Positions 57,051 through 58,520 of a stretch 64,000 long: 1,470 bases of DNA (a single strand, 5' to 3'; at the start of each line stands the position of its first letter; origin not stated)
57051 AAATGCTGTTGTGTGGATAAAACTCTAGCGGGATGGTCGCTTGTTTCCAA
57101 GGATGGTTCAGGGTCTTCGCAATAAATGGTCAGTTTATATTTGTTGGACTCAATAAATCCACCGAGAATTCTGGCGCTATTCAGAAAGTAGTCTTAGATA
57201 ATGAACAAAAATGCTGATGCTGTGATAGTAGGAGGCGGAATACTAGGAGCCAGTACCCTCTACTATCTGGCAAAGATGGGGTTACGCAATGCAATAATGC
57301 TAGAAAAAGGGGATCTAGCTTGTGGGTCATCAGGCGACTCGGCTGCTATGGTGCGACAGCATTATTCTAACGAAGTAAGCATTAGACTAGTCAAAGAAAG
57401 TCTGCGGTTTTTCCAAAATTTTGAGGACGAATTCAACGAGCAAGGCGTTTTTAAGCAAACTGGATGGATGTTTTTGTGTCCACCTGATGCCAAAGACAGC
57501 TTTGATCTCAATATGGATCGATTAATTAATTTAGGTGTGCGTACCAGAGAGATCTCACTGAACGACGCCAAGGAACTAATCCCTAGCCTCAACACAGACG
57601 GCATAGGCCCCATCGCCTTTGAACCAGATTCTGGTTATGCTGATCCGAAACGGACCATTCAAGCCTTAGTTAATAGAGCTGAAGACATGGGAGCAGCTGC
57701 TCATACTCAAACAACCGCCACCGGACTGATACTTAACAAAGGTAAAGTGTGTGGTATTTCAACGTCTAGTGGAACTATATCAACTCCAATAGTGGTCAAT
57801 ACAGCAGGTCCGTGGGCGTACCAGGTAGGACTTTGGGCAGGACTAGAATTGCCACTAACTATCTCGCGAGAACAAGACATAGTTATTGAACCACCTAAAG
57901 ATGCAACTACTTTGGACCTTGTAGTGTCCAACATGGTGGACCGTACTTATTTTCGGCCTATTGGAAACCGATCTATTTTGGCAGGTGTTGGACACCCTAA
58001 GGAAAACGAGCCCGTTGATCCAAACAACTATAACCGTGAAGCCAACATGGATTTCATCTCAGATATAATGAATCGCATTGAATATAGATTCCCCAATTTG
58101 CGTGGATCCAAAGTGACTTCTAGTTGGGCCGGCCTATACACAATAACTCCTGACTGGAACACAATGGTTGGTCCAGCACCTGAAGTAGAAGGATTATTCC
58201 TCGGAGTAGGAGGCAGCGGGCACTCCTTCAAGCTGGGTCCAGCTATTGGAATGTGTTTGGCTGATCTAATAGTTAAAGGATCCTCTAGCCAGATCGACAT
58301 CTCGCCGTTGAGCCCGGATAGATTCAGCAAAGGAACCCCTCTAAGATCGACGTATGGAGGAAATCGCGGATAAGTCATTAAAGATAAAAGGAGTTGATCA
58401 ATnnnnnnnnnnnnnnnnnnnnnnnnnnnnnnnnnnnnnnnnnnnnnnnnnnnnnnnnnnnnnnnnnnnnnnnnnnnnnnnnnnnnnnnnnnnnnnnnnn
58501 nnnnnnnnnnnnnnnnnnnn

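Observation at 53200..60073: hyuA-hyuB / FAD amine-oxidase-like / ThDP-enzyme block: candidate catabolic pathway for a cyclic amide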

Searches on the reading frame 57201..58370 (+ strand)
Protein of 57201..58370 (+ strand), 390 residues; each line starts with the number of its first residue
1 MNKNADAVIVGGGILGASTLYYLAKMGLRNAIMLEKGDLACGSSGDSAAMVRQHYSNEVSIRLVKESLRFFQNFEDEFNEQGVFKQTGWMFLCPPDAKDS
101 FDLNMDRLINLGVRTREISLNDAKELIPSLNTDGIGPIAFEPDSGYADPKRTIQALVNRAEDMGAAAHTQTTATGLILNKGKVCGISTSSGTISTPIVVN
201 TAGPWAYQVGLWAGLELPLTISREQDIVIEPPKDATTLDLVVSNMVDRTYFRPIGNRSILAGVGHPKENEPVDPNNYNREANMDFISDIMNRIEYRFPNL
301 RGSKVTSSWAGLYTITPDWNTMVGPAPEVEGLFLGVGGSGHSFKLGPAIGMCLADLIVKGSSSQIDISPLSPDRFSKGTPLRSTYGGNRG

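Call 8: search_protein_families(library=pfam, proteins=[window:57201-58370:+])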
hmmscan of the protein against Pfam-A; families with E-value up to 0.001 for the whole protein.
window:57201-58370:+ (390 aa): 1 family
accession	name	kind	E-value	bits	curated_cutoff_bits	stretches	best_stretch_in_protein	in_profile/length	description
PF01266.30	DAO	-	2e-60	205.6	27.9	1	6-356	1-353/353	FAD dependent oxidoreductase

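Call 9: search_protein_families(library=ncbifam, proteins=[window:57201-58370:+])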
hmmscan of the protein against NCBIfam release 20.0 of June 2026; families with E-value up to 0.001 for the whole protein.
window:57201-58370:+ (390 aa): 20 families
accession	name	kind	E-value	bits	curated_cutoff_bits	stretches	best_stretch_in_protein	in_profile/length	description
NF008425.0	PRK11259.1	equivalog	4.3e-38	131.2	257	1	2-376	2-376/377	N-methyl-L-tryptophan oxidase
TIGR01373.1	soxB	subfamily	2.5e-37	128.7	529.45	1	3-379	29-403/407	sarcosine oxidase subunit beta family protein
TIGR01377.1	soxA_mon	subfamily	3e-31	108.5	479.65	1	6-377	2-377/381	amino oxidase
TIGR02352.1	thiamin_ThiO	equivalog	1.7e-21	76.7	250.8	1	8-360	2-350/351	glycine oxidase ThiO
TIGR03377.1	glycerol3P_GlpA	equivalog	3e-17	62.4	552.8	1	6-233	1-231/530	anaerobic glycerol-3-phosphate dehydrogenase subunit GlpA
NF008313.0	PRK11101.1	equivalog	1e-15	57.4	425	1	3-218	7-225/548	anaerobic glycerol-3-phosphate dehydrogenase subunit A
NF002480.1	PRK01747.1-1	equivalog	7.1e-15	54.4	540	1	4-330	248-569/645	bifunctional tRNA (5-methylaminomethyl-2-thiouridine)(34)-methyltransferase MnmC2/FAD-dependent 5-carboxymethylaminomethyl-2-thiouridine(34)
NF001933.0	PRK00711.1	subfamily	1.1e-14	54.3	383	1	106-378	155-419/429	D-amino acid dehydrogenase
TIGR03197.1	MnmC_Cterm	equivalog_domain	4.2e-14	52.4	174.2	1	7-330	2-320/400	FAD-dependent 5-carboxymethylaminomethyl-2-thiouridine(34) oxidoreductase MnmC1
NF050086.1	pipecolate_AmaA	exception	1.3e-09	37.2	600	1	113-383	145-405/425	L-pipecolate oxidase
NF009906.0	PRK13369.1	equivalog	3e-08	32.7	352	1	2-68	4-71/502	glycerol-3-phosphate dehydrogenase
NF033460.1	glycerol3P_ox_II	equivalog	5.7e-08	32.3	460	1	5-322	2-324/361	type 2 glycerol-3-phosphate oxidase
TIGR03364.1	HpnW_proposed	hypoth_equivalog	3.6e-07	29.6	285.1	1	6-195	2-186/365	TIGR03364 family FAD-dependent oxidoreductase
NF033461.1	glycerol3P_ox_1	equivalog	3.6e-07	28.8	840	0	2-52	16-65/607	type 1 glycerol-3-phosphate oxidase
NF008899.0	PRK12266.1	equivalog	1.1e-06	27.4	360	1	2-68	4-71/508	glycerol-3-phosphate dehydrogenase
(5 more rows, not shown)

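Call 13: search_solved_structures(query=window:57201-58370:+, max_evalue=1e-10)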
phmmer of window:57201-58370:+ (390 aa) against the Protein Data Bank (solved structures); distinct sequences matched with E-value up to 1e-10: 34.
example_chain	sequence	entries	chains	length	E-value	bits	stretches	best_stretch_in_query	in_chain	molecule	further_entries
1y56_B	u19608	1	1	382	3.8e-52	180.7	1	4-379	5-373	sarcosine oxidase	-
4p9s_A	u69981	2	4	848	2.8e-31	112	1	4-384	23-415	Dimethylglycine dehydrogenase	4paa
4pab_A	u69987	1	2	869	8.6e-31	110.4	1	4-384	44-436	Dimethylglycine dehydrogenase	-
5l46_A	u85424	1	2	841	7.2e-30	107.4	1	4-384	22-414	Dimethylglycine dehydrogenase, mitochondrial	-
2gag_B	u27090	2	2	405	3.2e-26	95.4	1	3-379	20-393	heterotetrameric sarcosine oxidase beta-subunit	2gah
3ada_B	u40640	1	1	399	4.9e-26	94.8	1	3-378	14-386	SARCOSINE OXIDASE BETA SUBUNIT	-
1vrq_B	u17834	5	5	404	5.1e-26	94.7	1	3-378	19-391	Sarcosine oxidase beta subunit | Subunit beta of sarcosine oxidase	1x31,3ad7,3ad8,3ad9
4ysh_A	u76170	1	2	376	3.1e-21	78.9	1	4-374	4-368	Glycine oxidase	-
1pj5_A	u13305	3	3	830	4.7e-21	78.4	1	7-374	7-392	N,N-dimethylglycine oxidase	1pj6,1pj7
3gsi_A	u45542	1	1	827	6.5e-21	77.9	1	8-374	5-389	N,N-dimethylglycine oxidase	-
1zov_A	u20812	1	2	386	1.6e-17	66.7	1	5-374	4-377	Monomeric sarcosine oxidase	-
5fjm_A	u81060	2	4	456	7.8e-17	64.5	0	4-218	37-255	L-AMINO ACID DEAMINASE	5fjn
3if9_A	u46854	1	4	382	8.5e-17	64.3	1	2-363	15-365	Glycine oxidase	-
5i39_A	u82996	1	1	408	9.4e-17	64.2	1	3-375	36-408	L-amino acid deaminase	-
1ryi_A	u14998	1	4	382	1.1e-16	63.9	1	2-363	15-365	GLYCINE OXIDASE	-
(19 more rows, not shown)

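Call 23: find_homologous_proteins(query=window:57201-58370:+, max_evalue=1e-20)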
Query window:57201-58370:+ (390 aa): 606 proteins with E <= 1e-20 among 3581 candidates; the best 120 are listed.
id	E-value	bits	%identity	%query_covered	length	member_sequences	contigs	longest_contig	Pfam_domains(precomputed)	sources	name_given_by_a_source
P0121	2.8e-261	884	99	100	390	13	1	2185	PF01266.31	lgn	-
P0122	2.6e-231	785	87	100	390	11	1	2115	PF01266.31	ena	-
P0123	1.1e-217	741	85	96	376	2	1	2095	PF01266.31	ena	-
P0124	5.6e-179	613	68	100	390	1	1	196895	PF01266.31,PF00890.31,PF00070.34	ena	-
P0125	1.8e-177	608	68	100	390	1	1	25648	PF01266.31,PF00890.31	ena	-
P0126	3.0e-177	607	69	100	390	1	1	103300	PF01266.31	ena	-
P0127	2.1e-176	605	68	100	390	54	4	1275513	PF01266.31,PF00890.31,PF12831.14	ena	-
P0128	2.3e-176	605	67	100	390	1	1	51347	PF01266.31,PF00890.31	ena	-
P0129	1.5e-173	595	67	100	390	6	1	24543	PF01266.31,PF00890.31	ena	-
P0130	2.4e-173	595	67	100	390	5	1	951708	PF01266.31,PF00890.31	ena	-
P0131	1.2e-167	576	65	100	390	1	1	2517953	PF01266.31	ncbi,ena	-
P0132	1.1e-154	533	60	100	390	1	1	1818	PF01266.31,PF00890.31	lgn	-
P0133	2.7e-153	529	60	99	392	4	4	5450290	PF01266.31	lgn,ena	-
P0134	1.4e-152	526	60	100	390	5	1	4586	PF01266.31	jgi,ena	-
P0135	8.1e-151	520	61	100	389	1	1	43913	PF01266.31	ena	-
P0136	2.5e-150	519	58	100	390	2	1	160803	PF01266.31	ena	-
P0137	2.6e-149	515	58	100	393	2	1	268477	PF01266.31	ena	-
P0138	5.3e-149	514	60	98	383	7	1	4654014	PF01266.31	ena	-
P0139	5.4e-149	514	57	99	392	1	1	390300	PF01266.31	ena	-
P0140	5.5e-149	514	60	98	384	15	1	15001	PF01266.31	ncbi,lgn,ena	-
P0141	1.3e-148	513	56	100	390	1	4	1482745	PF01266.31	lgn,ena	-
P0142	1.4e-147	510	57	100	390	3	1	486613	PF01266.31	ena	-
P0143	2.2e-147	509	60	100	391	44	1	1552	PF01266.31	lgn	-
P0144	5.1e-147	508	59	100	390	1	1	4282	PF01266.31,PF00890.31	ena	-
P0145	6.8e-147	508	58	100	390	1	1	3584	PF01266.31,PF00890.31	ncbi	-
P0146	8.8e-147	507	59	100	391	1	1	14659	PF01266.31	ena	-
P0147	4.9e-146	505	58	100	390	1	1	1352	PF01266.31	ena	-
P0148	7.7e-146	504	58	100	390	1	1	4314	PF01266.31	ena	-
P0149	1.1e-145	504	58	100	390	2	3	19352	PF01266.31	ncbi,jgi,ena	-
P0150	1.5e-145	503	56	99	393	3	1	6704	PF01266.31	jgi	jgi:sarcosine oxidase subunit beta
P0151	1.5e-145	503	57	100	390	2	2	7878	PF01266.31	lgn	-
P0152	1.7e-145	503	58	100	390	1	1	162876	PF01266.31,PF00890.31,PF07992.21,PF00070.34,PF13738.13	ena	-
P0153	2.2e-145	503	59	100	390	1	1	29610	PF01266.31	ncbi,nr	ncbi:MAG: FAD-binding oxidoreductase [Chloroflexi bacterium]|nr:FAD-binding oxidoreductase [Chlorofl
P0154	2.3e-145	502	57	100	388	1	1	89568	PF01266.31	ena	-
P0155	2.3e-145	502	59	100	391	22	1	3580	PF01266.31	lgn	-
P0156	2.6e-144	499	57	100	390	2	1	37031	PF01266.31,PF13450.13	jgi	jgi:sarcosine oxidase subunit beta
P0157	2.9e-144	499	57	100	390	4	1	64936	PF01266.31,PF00890.31,PF00070.34,PF13738.13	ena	-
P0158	3.1e-144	499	58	100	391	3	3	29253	PF01266.31,PF00890.31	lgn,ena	-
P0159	3.5e-144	499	57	100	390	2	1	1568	PF01266.31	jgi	-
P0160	4.5e-144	498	57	100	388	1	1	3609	PF01266.31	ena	-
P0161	5.0e-144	498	56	100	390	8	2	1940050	PF01266.31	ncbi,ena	-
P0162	6.6e-144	498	55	100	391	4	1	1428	PF01266.31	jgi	jgi:glycine/D-amino acid oxidase-like deaminating enzyme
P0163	7.5e-144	497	57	100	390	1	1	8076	PF01266.31,PF00890.31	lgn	-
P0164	1.3e-143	497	57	100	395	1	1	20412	PF01266.31,PF00890.31,PF01494.26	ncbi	-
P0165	1.7e-143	496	57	100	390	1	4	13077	PF01266.31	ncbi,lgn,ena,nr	ncbi:MAG: hypothetical protein CL878_15320 [Dehalococcoidia bacterium]|nr:hypothetical protein [Deha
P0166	1.8e-143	496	58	100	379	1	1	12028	PF01266.31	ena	-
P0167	3.8e-143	495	56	100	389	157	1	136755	PF01266.31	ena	-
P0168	4.7e-143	495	55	100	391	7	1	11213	PF01266.31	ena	-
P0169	1.9e-142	493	56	100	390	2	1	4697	PF01266.31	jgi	-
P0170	4.2e-142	492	57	100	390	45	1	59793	PF01266.31,PF13450.13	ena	-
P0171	1.6e-141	490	55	100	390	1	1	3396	PF01266.31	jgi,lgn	jgi:sarcosine oxidase subunit beta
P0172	3.1e-141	489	57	100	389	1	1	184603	PF01266.31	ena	-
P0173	1.2e-140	487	55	100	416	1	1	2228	PF01266.31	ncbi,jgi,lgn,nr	ncbi:MAG: FAD-binding oxidoreductase [SAR202 cluster bacterium]|nr:FAD-binding oxidoreductase [SAR20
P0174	1.4e-140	487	57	100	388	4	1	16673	PF01266.31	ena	-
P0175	2.0e-140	486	56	100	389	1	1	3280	PF01266.31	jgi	jgi:sarcosine oxidase subunit beta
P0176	2.8e-140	486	56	100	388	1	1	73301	PF01266.31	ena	-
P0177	7.1e-140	484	56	100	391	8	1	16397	PF01266.31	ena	-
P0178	8.1e-140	484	55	100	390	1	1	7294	PF01266.31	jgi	-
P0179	1.7e-139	483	56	100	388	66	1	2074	PF01266.31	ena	-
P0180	3.1e-139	482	57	100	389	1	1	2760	PF01266.31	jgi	jgi:sarcosine oxidase subunit beta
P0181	4.2e-139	482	56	100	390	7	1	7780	PF01266.31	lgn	-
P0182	4.8e-139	482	56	100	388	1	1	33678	PF01266.31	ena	-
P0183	6.3e-139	481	56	100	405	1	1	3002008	PF01266.31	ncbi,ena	-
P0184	6.4e-139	481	56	100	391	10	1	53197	PF01266.31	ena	-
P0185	8.2e-139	481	54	96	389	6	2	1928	PF01266.31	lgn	-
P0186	9.5e-139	481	54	100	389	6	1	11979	PF01266.31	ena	-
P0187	1.1e-138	480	55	100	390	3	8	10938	PF01266.31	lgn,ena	-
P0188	1.2e-138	480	56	100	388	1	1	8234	PF01266.31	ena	-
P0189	3.1e-138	479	55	100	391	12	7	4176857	PF01266.31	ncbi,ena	-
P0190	3.2e-138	479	56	100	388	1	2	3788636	PF01266.31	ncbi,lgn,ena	-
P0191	3.6e-138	479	53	100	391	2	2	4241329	PF01266.31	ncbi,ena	-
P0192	3.4e-137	476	55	100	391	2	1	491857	PF01266.31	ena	-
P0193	4.8e-137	475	54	100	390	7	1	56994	PF01266.31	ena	-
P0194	8.9e-137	474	54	100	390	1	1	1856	PF01266.31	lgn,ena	-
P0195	2.5e-136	473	55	100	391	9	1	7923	PF01266.31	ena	-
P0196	3.2e-136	472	56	100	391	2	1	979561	PF01266.31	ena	-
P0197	4.3e-136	472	53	100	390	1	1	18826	PF01266.31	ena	-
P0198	5.1e-136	472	55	100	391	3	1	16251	PF01266.31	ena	-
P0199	7.7e-136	471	55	100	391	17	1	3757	PF01266.31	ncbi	-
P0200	9.1e-136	471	54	100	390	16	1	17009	PF01266.31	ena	-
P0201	1.1e-135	471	55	100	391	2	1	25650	PF01266.31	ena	-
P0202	1.1e-135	471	53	100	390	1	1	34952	PF01266.31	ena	-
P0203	1.2e-135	470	55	100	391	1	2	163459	PF01266.31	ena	-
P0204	1.3e-135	470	55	100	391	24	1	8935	PF01266.31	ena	-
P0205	1.4e-135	470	55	100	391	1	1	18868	PF01266.31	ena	-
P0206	1.5e-135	470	55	100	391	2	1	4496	PF01266.31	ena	-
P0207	1.5e-135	470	55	100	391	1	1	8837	PF01266.31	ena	-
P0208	1.7e-135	470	54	100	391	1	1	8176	PF01266.31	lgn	-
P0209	3.4e-135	469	55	100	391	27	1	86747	PF01266.31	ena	-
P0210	4.3e-135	469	54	100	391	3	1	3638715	PF01266.31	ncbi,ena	-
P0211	5.7e-135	468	52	100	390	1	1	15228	PF01266.31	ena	-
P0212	5.8e-135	468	53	100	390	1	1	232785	PF01266.31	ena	-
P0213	6.8e-135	468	53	100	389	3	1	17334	PF01266.31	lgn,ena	-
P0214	7.2e-135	468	55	100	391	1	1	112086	PF01266.31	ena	-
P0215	7.8e-135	468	52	100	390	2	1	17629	PF01266.31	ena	-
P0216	1.5e-134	467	52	100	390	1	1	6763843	PF01266.31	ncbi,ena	-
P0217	1.5e-134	467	52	100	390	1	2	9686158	PF01266.31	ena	-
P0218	1.9e-134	467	55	100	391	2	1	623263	PF01266.31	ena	-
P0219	2.1e-134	466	52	100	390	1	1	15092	PF01266.31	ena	-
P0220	2.1e-134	466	53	100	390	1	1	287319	PF01266.31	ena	-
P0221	2.8e-134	466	54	100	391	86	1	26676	PF01266.31,PF00070.34,PF13738.13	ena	-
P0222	4.0e-134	465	54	100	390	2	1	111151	PF01266.31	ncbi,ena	-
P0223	4.0e-134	465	54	100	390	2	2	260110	PF01266.31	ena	-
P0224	5.3e-134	465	53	100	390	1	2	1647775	PF01266.31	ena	-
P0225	7.3e-134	465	53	100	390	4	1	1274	PF01266.31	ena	-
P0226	8.3e-134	464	54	100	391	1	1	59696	PF01266.31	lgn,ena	-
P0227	9.3e-134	464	55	100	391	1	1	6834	PF01266.31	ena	-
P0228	1.6e-133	464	54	100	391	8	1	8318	PF01266.31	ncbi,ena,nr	ncbi:MAG: FAD-binding oxidoreductase [SAR202 cluster bacterium]|nr:FAD-binding oxidoreductase [SAR20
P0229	2.5e-133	463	53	100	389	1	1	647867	PF01266.31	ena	-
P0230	5.2e-133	462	55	100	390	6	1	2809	PF01266.31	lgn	-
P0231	6.1e-133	462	54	100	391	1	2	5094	PF01266.31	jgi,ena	-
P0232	6.9e-133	461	54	100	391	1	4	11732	PF01266.31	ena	-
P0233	7.7e-133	461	53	100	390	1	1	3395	PF01266.31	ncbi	-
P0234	1.6e-132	460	55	96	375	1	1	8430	PF01266.31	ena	-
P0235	3.3e-132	459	52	100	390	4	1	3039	PF01266.31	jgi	jgi:sarcosine oxidase subunit beta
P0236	5.2e-132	459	52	100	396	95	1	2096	PF01266.31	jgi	-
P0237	8.5e-132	458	54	100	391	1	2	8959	PF01266.31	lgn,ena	-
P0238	9.0e-132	458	52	100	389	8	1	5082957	PF01266.31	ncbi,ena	-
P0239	1.7e-131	457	52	100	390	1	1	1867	PF01266.31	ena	-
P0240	2.3e-131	456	53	100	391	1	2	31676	PF01266.31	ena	-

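Call 24: find_encoding_contigs(protein=P0131, flank=10000, max_places=2)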
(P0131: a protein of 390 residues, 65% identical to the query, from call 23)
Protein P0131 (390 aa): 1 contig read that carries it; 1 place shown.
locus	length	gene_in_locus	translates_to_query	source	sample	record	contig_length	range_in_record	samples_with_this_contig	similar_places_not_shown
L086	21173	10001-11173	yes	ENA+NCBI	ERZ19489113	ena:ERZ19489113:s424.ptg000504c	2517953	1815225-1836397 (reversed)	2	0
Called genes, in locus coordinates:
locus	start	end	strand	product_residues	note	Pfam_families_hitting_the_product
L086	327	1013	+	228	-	-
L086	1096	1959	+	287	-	PF02585:PIG-L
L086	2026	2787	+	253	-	PF01073:3Beta_HSD, PF01370:Epimerase, PF16363:GDP_Man_Dehyd, PF07993:NAD_binding_4 (weak), PF13460:NAD_binding_10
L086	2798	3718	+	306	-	PF01436:NHL (faint)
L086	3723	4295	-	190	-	PF18735:HEPN_RiboL-PSP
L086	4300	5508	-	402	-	PF03235:GmrSD_N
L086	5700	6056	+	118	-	PF07883:Cupin_2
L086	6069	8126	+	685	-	PF05378:Hydant_A_N, PF01968:Hydantoinase_A, PF19278:Hydant_A_C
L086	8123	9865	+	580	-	PF02538:Hydantoinase_B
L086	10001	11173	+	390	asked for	PF01266:DAO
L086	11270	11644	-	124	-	PF13273:DUF4064 (weak)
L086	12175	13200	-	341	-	-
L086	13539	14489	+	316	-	PF02881:SRP54_N, PF06414:Zeta_toxin (faint), PF00448:SRP54, PF13401:AAA_22 (weak), PF13604:AAA_30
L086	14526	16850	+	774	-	PF10060:DUF2298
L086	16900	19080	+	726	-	PF13231:PMT_2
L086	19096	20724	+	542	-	PF00174:Oxidored_molyb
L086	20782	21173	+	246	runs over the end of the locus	-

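Call 25: find_encoding_contigs(protein=P0127, flank=10000, max_places=2)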
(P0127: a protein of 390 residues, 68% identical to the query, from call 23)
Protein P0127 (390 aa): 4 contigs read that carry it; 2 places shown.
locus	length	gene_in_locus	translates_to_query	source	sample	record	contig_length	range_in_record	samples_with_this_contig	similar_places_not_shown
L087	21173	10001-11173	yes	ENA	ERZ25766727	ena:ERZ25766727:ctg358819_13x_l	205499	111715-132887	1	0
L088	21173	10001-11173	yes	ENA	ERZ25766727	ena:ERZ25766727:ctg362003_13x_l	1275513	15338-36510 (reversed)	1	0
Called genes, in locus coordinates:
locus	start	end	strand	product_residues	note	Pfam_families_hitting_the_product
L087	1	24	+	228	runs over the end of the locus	-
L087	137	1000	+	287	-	PF02585:PIG-L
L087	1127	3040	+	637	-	PF00496:SBP_bac_5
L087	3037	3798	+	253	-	PF01073:3Beta_HSD (weak), PF01370:Epimerase, PF16363:GDP_Man_Dehyd (faint)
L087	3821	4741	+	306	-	PF01436:NHL (faint)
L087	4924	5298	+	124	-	PF07883:Cupin_2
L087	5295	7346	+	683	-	PF05378:Hydant_A_N, PF01968:Hydantoinase_A, PF19278:Hydant_A_C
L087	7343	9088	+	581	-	PF02538:Hydantoinase_B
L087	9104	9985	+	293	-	PF00795:CN_hydrolase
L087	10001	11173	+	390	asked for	PF00890:FAD_binding_2 (weak), PF01266:DAO, PF12831:FAD_oxidored (faint)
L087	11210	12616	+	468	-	PF01425:Amidase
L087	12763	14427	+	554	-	PF00496:SBP_bac_5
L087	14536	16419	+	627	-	PF19300:BPD_transp_1_N, PF00528:BPD_transp_1, PF12911:OppC_N, PF00528:BPD_transp_1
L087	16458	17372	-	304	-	-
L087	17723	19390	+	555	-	PF00496:SBP_bac_5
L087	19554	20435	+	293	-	PF00528:BPD_transp_1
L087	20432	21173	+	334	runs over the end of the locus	PF12911:OppC_N (weak), PF00528:BPD_transp_1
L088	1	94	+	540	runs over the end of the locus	-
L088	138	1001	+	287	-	PF02585:PIG-L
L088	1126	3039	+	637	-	PF00496:SBP_bac_5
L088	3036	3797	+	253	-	PF01073:3Beta_HSD, PF01370:Epimerase, PF16363:GDP_Man_Dehyd (faint), PF13460:NAD_binding_10 (faint)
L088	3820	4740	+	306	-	PF01436:NHL (faint)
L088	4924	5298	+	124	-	PF07883:Cupin_2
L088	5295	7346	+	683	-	PF05378:Hydant_A_N, PF01968:Hydantoinase_A, PF19278:Hydant_A_C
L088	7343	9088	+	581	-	PF02538:Hydantoinase_B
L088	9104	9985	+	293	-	PF00795:CN_hydrolase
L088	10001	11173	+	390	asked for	PF00890:FAD_binding_2 (weak), PF01266:DAO, PF12831:FAD_oxidored (faint)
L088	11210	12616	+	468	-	PF01425:Amidase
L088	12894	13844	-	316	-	PF05598:DUF772, PF01609:DDE_Tnp_1, PF13612:DDE_Tnp_1_3 (weak)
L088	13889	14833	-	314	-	-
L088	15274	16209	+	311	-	PF00496:SBP_bac_5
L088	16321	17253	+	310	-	PF19300:BPD_transp_1_N (weak), PF00528:BPD_transp_1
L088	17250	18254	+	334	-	PF12911:OppC_N (weak), PF00528:BPD_transp_1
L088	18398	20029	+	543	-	PF07969:Amidohydro_3, PF01979:Amidohydro_1 (faint), PF07969:Amidohydro_3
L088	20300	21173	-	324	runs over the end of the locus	-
